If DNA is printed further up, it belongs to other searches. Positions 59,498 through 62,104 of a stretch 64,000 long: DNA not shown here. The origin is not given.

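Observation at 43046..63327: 17-gene, ~20-kb co-directional catabolic supercluster: Mo-hydroxylase + split B12 mutase pathway + ACAD/EtfAB/FixCX + radical SAM + hydantoinase A/B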

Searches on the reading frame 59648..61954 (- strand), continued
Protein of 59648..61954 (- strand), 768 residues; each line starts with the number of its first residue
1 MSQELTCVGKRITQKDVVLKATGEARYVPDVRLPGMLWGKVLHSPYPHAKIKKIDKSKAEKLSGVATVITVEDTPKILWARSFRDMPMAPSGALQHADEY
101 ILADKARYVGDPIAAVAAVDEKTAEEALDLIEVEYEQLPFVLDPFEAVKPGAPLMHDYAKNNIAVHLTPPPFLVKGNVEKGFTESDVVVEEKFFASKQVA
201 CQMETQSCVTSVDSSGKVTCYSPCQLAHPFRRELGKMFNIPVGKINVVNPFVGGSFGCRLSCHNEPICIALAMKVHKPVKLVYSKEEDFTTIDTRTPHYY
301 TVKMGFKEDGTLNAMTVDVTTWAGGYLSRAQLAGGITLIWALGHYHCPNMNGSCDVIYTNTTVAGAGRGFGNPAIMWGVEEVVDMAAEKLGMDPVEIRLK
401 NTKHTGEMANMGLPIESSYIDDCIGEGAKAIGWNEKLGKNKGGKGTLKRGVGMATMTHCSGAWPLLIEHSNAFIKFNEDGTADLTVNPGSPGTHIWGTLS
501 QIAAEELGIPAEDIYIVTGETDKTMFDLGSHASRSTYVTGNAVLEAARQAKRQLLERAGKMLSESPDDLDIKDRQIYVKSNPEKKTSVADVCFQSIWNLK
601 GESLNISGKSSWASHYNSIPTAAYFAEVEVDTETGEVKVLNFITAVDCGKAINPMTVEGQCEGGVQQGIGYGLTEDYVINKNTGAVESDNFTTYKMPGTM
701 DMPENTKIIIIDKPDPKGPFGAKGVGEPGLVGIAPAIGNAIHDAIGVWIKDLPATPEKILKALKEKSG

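Call 64: search_protein_families(library=ncbifam, proteins=[L004:5956-8427:+, L004:12409-13461:+, L004:14430-15701:+, L004:15867-17138:+, L004:19975-21264:+], max_evalue=1e-8)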
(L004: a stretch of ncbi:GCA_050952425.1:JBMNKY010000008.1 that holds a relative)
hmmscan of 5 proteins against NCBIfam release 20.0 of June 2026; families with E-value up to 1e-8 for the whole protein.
L004:5956-8427:+ (823 aa): 12 families
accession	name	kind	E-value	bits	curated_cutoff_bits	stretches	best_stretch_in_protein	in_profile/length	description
NF033718.1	indole_decarb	equivalog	8.7e-205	682.6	1100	1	6-821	19-867/868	indoleacetate decarboxylase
TIGR01774.1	PFL2-3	subfamily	2e-170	568.8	678.2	1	19-819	3-783/786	formate C-acetyltransferase/glycerol dehydratase family glycyl radical enzyme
NF033715.1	glycyl_HPDL_Lrg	equivalog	2.1e-150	502.3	1150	2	9-624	28-680/901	4-hydroxyphenylacetate decarboxylase large subunit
NF048009.1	SfplDhtHpfGKleb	equivalog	5e-144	481.4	1000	1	20-819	26-821/824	(2S)-3-sulfopropanediol dehydratase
NF043068.1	glycl_HYPD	equivalog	2.2e-143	479.1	1100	1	20-819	2-781/784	trans-4-hydroxy-L-proline dehydratase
NF048011.1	SfplDhtHpsGDes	equivalog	2.3e-142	476.1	1000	1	14-821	18-820/821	(2S)-3-sulfopropanediol dehydratase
TIGR04394.1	choline_CutC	equivalog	2.8e-133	446.2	1050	1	19-822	2-788/789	choline trimethylamine-lyase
NF007437.0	PRK09983.1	equivalog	1.8e-129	433.1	1109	1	19-819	2-762/765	formate C-acetyltransferase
TIGR01255.1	pyr_form_ly_1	equivalog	3.9e-40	138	994.2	1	283-818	230-739/744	formate C-acetyltransferase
NF038360.1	rad_fix_GrcA3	exception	3.2e-16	59.2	158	1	752-821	7-76/78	autonomous glycyl radical cofactor GrcA3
NF008341.1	PRK11127.1-1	equivalog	1.1e-11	44.6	145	1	764-818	21-75/80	autonomous glycyl radical cofactor GrcA2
TIGR04365.1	spare_glycyl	equivalog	8.3e-11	42.3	170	1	764-818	67-121/126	autonomous glycyl radical cofactor GrcA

L004:12409-13461:+ (350 aa): 0 families

L004:14430-15701:+ (423 aa): 15 families
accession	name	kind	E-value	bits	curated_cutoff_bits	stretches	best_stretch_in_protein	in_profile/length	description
NF006183.0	PRK08318.1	equivalog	1.2e-49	169.3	335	1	1-408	1-403/422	NAD-dependent dihydropyrimidine dehydrogenase subunit PreA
TIGR01037.2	pyrD_sub1_fam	subfamily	3.4e-39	134.7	270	1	103-323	88-298/300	dihydroorotate dehydrogenase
NF005574.0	PRK07259.1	equivalog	1e-37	129.7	269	1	2-323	3-301/304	dihydroorotate dehydrogenase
NF005741.0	PRK07565.1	subfamily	2.8e-29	102.3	303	1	1-324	1-306/335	dihydroorotate dehydrogenase-like protein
NF041011.1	dihydoor_dh_Arch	equivalog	1.4e-24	86.7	330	1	92-325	72-288/289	dihydroorotate dehydrogenase PyrD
NF040770.1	hetero_SS_HdrA2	exception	3.3e-12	45.4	1100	1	346-404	569-627/777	CoB-CoM heterodisulfide reductase HdrA2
NF003645.0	PRK05286.1-2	equivalog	5.3e-11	42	366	0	178-323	208-353/359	quinone-dependent dihydroorotate dehydrogenase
NF038196.1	ferrodoxin_EFR1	subfamily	6.6e-11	42.7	75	1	354-402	184-231/242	EFR1 family ferrodoxin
TIGR02179.1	PorD_KorD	subfamily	4.1e-10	39.6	60.05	1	348-405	19-77/78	2-oxoacid:acceptor oxidoreductase, delta subunit, pyruvate/2-ketoisovalerate family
NF002702.0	PRK02506.1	equivalog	6.6e-10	38.6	301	1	162-322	141-307/313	dihydroorotate oxidase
NF003652.0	PRK05286.2-5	equivalog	1.6e-09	37.4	267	0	178-317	212-352/353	quinone-dependent dihydroorotate dehydrogenase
TIGR01036.1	pyrD_sub2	equivalog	2.1e-09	36.6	200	0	178-323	207-353/356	dihydroorotate dehydrogenase (quinone)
NF003651.0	PRK05286.2-4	equivalog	6.4e-09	34.9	448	0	253-323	302-374/377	quinone-dependent dihydroorotate dehydrogenase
TIGR00737.1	nifR3_yhdG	equivalog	6.6e-09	35.4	293.3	0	84-206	39-161/319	tRNA dihydrouridine synthase DusB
NF040684.1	PorD_Arch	equivalog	8.3e-09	35.4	120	0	349-404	27-83/85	pyruvate synthase subunit PorD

L004:15867-17138:+ (423 aa): 10 families
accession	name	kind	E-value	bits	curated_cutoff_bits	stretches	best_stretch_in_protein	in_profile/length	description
NF006183.0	PRK08318.1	equivalog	1e-47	162.8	335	1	1-408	1-403/422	NAD-dependent dihydropyrimidine dehydrogenase subunit PreA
TIGR01037.2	pyrD_sub1_fam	subfamily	1.3e-36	126.3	270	1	103-323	88-298/300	dihydroorotate dehydrogenase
NF005574.0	PRK07259.1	equivalog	6.2e-34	117.3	269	1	2-323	3-301/304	dihydroorotate dehydrogenase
NF005741.0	PRK07565.1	subfamily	4.6e-27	95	303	1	1-324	1-306/335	dihydroorotate dehydrogenase-like protein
NF041011.1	dihydoor_dh_Arch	equivalog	2.1e-22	79.6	330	1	92-325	72-288/289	dihydroorotate dehydrogenase PyrD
NF040770.1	hetero_SS_HdrA2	exception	3.3e-12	45.3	1100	1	346-404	569-627/777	CoB-CoM heterodisulfide reductase HdrA2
NF038196.1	ferrodoxin_EFR1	subfamily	6.4e-11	42.8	75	1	354-402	184-231/242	EFR1 family ferrodoxin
TIGR02179.1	PorD_KorD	subfamily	4.1e-10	39.6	60.05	1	348-405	19-77/78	2-oxoacid:acceptor oxidoreductase, delta subunit, pyruvate/2-ketoisovalerate family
TIGR00737.1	nifR3_yhdG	equivalog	7.5e-09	35.2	293.3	0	84-206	39-161/319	tRNA dihydrouridine synthase DusB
NF040684.1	PorD_Arch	equivalog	8.7e-09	35.4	120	0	349-404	27-83/85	pyruvate synthase subunit PorD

L004:19975-21264:+ (429 aa): 4 families
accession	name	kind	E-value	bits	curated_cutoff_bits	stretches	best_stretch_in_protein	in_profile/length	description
NF007995.0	PRK10720.1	equivalog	6e-113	377.9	477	1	1-418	1-391/429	uracil permease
TIGR00801.1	ncs2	superfamily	6.8e-99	331.6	291.8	1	13-410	3-389/415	NCS2 family nucleobase:cation symporter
TIGR03616.1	RutG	equivalog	6.1e-82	275.6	758.65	1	3-428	18-428/429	pyrimidine utilization transport protein G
TIGR03173.1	pbuX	subfamily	2e-55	188.2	414.15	2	244-408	209-370/407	xanthine permease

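Call 73: search_protein_families(library=ncbifam, proteins=[L001:163-1185:-, L001:1185-2015:-, L001:2008-2271:-, L123:1714-2655:+, L123:6076-8328:-, L123:4811-6079:+], max_evalue=0.000001)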
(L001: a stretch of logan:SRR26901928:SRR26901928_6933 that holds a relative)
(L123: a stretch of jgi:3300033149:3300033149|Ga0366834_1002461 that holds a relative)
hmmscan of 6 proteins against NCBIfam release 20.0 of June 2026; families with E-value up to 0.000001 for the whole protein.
L001:163-1185:- (340 aa): 6 families
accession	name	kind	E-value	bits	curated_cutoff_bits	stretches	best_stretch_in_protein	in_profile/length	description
TIGR00177.1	molyb_syn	domain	2.2e-13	50.4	85.35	1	173-262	3-94/148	molybdenum cofactor synthesis domain-containing protein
NF001813.0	PRK00549.1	equivalog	6.4e-12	45.2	379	1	174-256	3-84/414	competence/damage-inducible protein A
NF002291.0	PRK01215.1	equivalog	9e-11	41.3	293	1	171-255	3-86/264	nicotinamide mononucleotide deamidase-related protein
NF002947.1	PRK03604.1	equivalog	3.7e-10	39.6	285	1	172-256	146-230/301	bifunctional molybdenum cofactor biosynthesis protein MoaC/MoaB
TIGR00200.1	cinA_nterm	subfamily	1.2e-08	34.1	243.15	1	172-254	2-83/414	CinA family nicotinamide mononucleotide deamidase-related protein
NF011068.0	PRK14498.1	equivalog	2.6e-08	32.4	534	1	154-285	169-305/647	molybdopterin biosynthesis protein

L001:1185-2015:- (276 aa): 15 families
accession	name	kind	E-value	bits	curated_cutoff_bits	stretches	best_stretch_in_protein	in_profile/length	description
TIGR03310.1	matur_MocA_YgfJ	equivalog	1.7e-41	142.3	186.45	1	89-271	2-184/188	molybdenum cofactor cytidylyltransferase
NF045665.1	NTPtran_DVU1551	equivalog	1.1e-35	123.4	315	1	88-270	2-184/359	DVU_1551 family NTP transferase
TIGR03202.1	pucB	equivalog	1.3e-23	83.8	235.05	1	88-271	2-191/192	xanthine dehydrogenase accessory protein PucB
NF045782.1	NicBOxredNboR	equivalog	4.4e-20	72.2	260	1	85-270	7-200/206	nicotine blue oxidoreductase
TIGR00453.1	ispD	equivalog_domain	3.8e-12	46.1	181.3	1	88-211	1-127/219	2-C-methyl-D-erythritol 4-phosphate cytidylyltransferase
NF053639.1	Mfer334_fam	equivalog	5.9e-12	45.9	260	1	106-206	29-130/209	pseudomurein biosynthesis protein PmurB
TIGR01173.1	glmU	equivalog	7.4e-11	41.5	366.85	1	89-210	3-125/452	bifunctional UDP-N-acetylglucosamine diphosphorylase/glucosamine-1-phosphate N-acetyltransferase GlmU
NF010935.0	PRK14355.1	equivalog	1e-10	40.8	718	1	85-210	2-129/459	bifunctional UDP-N-acetylglucosamine diphosphorylase/glucosamine-1-phosphate N-acetyltransferase GlmU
NF001186.0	PRK00155.2-3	equivalog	2.3e-10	40.3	253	1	85-210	3-132/224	2-C-methyl-D-erythritol 4-phosphate cytidylyltransferase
NF010940.0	PRK14360.1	equivalog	1.4e-09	37.1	602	1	89-208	4-125/452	bifunctional UDP-N-acetylglucosamine diphosphorylase/glucosamine-1-phosphate N-acetyltransferase GlmU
NF006899.0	PRK09382.1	equivalog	4.7e-09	35.8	417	1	85-212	5-133/387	bifunctional 2-C-methyl-D-erythritol 4-phosphate cytidylyltransferase/2-C-methyl-D-erythritol 2,4-cyclodiphosphate synthase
NF010934.1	PRK14354.1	equivalog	9.8e-09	34.2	450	1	88-207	1-120/447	bifunctional UDP-N-acetylglucosamine diphosphorylase/glucosamine-1-phosphate N-acetyltransferase GlmU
NF010933.0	PRK14353.1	equivalog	1.3e-08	33.9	505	1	85-207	4-129/453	bifunctional UDP-N-acetylglucosamine diphosphorylase/glucosamine-1-phosphate N-acetyltransferase GlmU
NF010932.0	PRK14352.1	equivalog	1.7e-08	33.5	611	1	85-208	5-132/488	bifunctional UDP-N-acetylglucosamine diphosphorylase/glucosamine-1-phosphate N-acetyltransferase GlmU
NF010936.0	PRK14356.1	equivalog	1.7e-07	30.5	666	1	86-203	5-124/456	bifunctional UDP-N-acetylglucosamine diphosphorylase/glucosamine-1-phosphate N-acetyltransferase GlmU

L001:2008-2271:- (87 aa): 1 family
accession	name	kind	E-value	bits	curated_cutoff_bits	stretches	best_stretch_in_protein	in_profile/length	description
TIGR01552.1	phd_fam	subfamily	2.6e-13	49.1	20.8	1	4-57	1-53/53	type II toxin-antitoxin system prevent-host-death family antitoxin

L123:1714-2655:+ (313 aa): 4 families
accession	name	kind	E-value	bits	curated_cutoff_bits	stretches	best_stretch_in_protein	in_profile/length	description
NF003288.0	PRK04286.1-2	equivalog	1.3e-120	402.1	409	1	1-299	1-298/303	hypothetical protein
NF003290.0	PRK04286.1-6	equivalog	3.4e-40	137.7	526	1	1-275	1-281/307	hypothetical protein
NF003287.0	PRK04286.1-1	equivalog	8.4e-31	107.4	286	1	1-281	1-288/308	hypothetical protein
NF003289.0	PRK04286.1-3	equivalog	3.8e-29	102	526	1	2-275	2-278/292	hypothetical protein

L123:6076-8328:- (750 aa): 26 families (the best 25 are shown)
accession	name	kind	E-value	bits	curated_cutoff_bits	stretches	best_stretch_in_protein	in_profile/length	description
TIGR01591.1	Fdh-alpha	equivalog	3e-89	299.9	666.25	2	11-321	2-311/672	formate dehydrogenase subunit alpha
NF012032.0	PRK15488.1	equivalog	9.2e-83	278.5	694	2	6-518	42-534/759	thiosulfate reductase PhsA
TIGR02166.1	dmsA_ynfE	subfamily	2.7e-81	273.8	777.7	2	10-330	48-400/794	DMSO/selenate family reductase complex A subunit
NF041885.1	selenate_YnfE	exception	2.7e-62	210.7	1675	2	10-328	52-405/805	selenate/tellurate reductase subunit YnfE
NF041884.1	selenate_YnfF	exception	6.8e-61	206.1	1650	2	19-347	58-414/798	selenate/tellurate reductase subunit YnfF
TIGR03479.1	DMSO_red_II_alp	subfamily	1e-60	205.8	984.75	2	20-243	71-303/913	molybdopterin-dependent oxidoreductase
TIGR00509.1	bisC_fam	subfamily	1e-55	189.3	1017.55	2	410-722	412-732/772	molybdopterin guanine dinucleotide-containing S/N-oxide reductase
NF011566.1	PRK14990.1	exception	2.2e-55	188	1600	2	20-329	72-419/814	dimethylsulfoxide reductase subunit A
NF047855.1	AssmNtatRedNasC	equivalog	1.7e-54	185.3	1100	2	32-301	48-319/708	assimilatory nitrate reductase catalytic subunit NasC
NF011567.1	PRK14991.1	equivalog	4.5e-42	143.9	1750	2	43-243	137-370/1022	tetrathionate reductase subunit TtrA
TIGR01553.1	formate-DH-alph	equivalog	6.2e-42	143.4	814.2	2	168-247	226-304/1009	formate dehydrogenase-N subunit alpha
NF011682.0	PRK15102.1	equivalog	4.4e-33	114.4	909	2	410-722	470-788/829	trimethylamine-N-oxide reductase TorA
NF010055.0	PRK13532.1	equivalog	1.2e-32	113.1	904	1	7-247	42-291/830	nitrate reductase catalytic subunit NapA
TIGR02164.1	torA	equivalog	1.4e-31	109.5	1465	2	410-707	466-770/824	trimethylamine-N-oxide reductase TorA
TIGR01706.1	NAPA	equivalog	3.1e-31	108.5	930.55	1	8-248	43-292/830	periplasmic nitrate reductase subunit alpha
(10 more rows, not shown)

L123:4811-6079:+ (422 aa): 15 families
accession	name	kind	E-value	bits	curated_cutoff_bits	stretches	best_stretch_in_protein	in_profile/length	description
NF049980.1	SfMCT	equivalog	3e-71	240.1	320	1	26-394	2-373/378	L-lactate MFS transporter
TIGR00890.1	2A0111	subfamily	2.1e-37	128.9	374.85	1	26-405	3-376/377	oxalate/formate antiport family MFS transporter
TIGR04259.1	oxa_formateAnti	equivalog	1.8e-31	109.4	335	1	26-412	2-393/405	oxalate/formate MFS antiporter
TIGR00892.1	2A0113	subfamily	1.1e-23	83.7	586.1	1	24-412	16-419/455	monocarboxylate transporter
TIGR00893.1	2A0114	subfamily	3e-22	79.1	395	1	51-409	18-397/399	D-galactonate transporter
TIGR00895.1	2A0115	subfamily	2.2e-19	69.6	418.55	2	237-412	15-194/398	aromatic acid/H+ symport family MFS transporter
NF038246.1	bile_salt_MFS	equivalog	7.3e-19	67.9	400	1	24-396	2-389/408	conjugated bile salt MFS transporter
TIGR00881.1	2A0104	subfamily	1.3e-13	50.7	407.75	1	43-222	11-190/379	phosphoglycerate transporter protein PgtP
TIGR00711.1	efflux_EmrB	subfamily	2.5e-11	43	230.2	1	283-410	50-177/485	DHA2 family efflux MFS transporter permease subunit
NF008586.0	PRK11551.1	equivalog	2e-10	40.2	410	1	31-411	19-396/406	3-(3-hydroxy-phenyl)propionate transporter MhpT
NF033135.1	cmx_cmrA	equivalog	3.2e-10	39.6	400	1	95-406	72-372/374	Cmx/CmrA family chloramphenicol efflux MFS transporter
NF033733.1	MFS_ArsK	equivalog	3.7e-10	39.2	400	1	27-400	3-376/388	arsenite efflux MFS transporter ArsK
NF053517.1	HbztTptrPcaK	equivalog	5.7e-10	38.7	770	0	24-187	16-179/437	4-hydroxybenzoate transporter PcaK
TIGR00886.1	2A0108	subfamily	2.2e-07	30.3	311.7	0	44-206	18-193/368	NarK family nitrate/nitrite MFS transporter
NF003024.0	PRK03893.1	subfamily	5.8e-07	28.7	604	0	226-337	12-123/497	sialate:H+ symport family MFS transporter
